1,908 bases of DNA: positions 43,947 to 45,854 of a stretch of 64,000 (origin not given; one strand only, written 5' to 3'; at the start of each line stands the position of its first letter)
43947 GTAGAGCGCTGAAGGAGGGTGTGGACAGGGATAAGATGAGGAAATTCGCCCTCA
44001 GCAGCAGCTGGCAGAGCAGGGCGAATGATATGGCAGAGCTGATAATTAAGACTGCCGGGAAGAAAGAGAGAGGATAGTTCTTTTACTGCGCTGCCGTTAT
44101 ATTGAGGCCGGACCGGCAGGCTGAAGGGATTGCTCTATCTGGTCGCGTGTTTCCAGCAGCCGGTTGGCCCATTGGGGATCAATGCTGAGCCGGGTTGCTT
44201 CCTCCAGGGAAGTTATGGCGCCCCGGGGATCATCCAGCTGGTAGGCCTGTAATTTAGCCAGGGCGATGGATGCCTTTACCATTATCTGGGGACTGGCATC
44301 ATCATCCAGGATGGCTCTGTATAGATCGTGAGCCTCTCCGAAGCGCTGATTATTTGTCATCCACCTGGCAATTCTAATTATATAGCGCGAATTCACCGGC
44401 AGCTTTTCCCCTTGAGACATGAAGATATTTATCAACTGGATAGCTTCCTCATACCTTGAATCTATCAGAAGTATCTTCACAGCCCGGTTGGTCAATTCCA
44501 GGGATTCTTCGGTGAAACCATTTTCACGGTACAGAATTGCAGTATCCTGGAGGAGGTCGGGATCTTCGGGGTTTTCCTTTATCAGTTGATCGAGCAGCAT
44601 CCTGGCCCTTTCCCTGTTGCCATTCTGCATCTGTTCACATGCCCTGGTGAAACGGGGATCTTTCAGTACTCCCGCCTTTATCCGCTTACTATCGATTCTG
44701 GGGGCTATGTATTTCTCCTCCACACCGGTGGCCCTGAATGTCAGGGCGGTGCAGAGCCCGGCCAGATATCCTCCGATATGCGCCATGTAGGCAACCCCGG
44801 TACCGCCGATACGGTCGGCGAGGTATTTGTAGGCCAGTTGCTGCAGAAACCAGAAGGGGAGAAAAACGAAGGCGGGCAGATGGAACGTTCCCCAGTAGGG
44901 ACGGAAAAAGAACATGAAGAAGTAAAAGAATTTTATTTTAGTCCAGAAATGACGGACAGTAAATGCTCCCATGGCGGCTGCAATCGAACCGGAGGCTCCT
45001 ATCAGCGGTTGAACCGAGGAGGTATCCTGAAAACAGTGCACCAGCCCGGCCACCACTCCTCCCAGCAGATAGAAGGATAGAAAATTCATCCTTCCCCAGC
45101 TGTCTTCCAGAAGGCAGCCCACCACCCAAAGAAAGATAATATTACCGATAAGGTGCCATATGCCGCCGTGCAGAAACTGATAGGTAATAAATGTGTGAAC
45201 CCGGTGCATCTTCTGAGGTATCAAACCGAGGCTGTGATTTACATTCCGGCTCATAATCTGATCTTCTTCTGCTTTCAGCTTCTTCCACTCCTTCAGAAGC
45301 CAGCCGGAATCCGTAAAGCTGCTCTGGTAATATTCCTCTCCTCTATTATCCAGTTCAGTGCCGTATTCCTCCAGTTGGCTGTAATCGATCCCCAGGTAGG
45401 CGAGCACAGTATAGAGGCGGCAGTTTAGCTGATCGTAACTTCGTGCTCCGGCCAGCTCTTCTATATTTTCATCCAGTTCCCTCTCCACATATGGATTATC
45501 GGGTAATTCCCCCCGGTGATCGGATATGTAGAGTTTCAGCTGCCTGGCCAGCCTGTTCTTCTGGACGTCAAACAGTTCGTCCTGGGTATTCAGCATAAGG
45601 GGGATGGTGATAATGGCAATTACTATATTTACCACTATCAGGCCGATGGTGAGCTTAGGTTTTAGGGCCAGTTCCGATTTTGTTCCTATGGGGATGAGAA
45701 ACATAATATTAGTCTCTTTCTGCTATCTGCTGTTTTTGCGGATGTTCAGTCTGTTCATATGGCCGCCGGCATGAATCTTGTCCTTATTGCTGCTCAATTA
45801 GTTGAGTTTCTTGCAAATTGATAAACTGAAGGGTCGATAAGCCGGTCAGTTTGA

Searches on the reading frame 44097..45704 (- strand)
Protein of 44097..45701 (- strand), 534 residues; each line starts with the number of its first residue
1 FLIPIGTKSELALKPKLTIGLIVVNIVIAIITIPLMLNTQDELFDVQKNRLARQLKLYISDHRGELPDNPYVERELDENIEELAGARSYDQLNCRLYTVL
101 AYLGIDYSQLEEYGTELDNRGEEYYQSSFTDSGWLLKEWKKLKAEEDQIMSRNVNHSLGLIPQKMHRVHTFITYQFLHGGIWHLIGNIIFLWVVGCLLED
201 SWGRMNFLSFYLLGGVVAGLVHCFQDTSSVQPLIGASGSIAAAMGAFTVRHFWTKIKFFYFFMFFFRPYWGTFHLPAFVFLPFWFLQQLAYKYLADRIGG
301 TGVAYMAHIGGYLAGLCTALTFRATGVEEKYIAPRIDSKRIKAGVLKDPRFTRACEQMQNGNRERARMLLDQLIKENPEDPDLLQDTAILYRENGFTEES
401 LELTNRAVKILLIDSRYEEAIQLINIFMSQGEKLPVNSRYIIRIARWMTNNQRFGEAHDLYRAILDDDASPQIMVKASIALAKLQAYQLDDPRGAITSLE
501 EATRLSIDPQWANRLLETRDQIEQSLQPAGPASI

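Call 26: find_encoding_contigs(protein=window:44097-45701:-, flank=10000, max_places=3)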
Protein window:44097-45701:- (534 aa): no gene with exactly this product is on record in the collection.

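Call 27: find_encoding_contigs(protein=window:44100-45704:-, flank=10000, max_places=2)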
Protein window:44100-45704:- (535 aa): 4 contigs read that carry it; 1 place shown.
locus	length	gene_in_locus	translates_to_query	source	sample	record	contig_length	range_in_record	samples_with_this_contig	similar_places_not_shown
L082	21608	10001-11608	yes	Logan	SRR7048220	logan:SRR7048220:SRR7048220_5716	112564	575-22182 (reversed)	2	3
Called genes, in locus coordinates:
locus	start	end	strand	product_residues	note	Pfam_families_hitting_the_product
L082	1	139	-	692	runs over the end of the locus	PF22745:Nlig-Ia, PF01653:DNA_ligase_aden, PF03120:OB_DNA_ligase, PF14520:HHH_5 (faint), PF12826:HHH_2, PF00533:BRCT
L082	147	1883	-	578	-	PF14716:HHH_8, PF14520:HHH_5 (weak), PF14792:DNA_pol_B_palm, PF14791:DNA_pol_B_thumb, PF02811:PHP (weak)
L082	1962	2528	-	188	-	PF00857:Isochorismatase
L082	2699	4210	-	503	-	PF04972:BON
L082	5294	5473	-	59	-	-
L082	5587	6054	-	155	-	PF09055:Sod_Ni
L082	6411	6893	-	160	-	PF00583:Acetyltransf_1, PF13673:Acetyltransf_10, PF13508:Acetyltransf_7, PF08445:FR47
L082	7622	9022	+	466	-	PF00753:Lactamase_B, PF10996:Beta-Casp, PF07521:RMMBL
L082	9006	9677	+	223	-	PF04493:Endonuclease_5, PF01949:Endo_dU (weak)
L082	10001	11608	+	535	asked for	PF07719:TPR_2 (faint), PF01694:Rhomboid, PF08551:DUF1751 (weak), PF13432:TPR_16 (faint), PF13428:TPR_14 (faint)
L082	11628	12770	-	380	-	PF13439:Glyco_transf_4 (weak), PF13692:Glyco_trans_1_4 (faint)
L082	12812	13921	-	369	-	PF00155:Aminotran_1_2 (faint), PF01041:DegT_DnrJ_EryC1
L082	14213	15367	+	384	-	PF21579:PabTrmU54_TRAM_dom (weak), PF05958:tRNA_U5-meth_tr, PF13847:Methyltransf_31, PF13649:Methyltransf_25 (weak)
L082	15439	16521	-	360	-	PF00365:PFK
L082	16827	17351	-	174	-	PF03190:Thioredox_DsbH, PF00085:Thioredoxin (weak), PF13098:Thioredoxin_2, PF13899:Thioredoxin_7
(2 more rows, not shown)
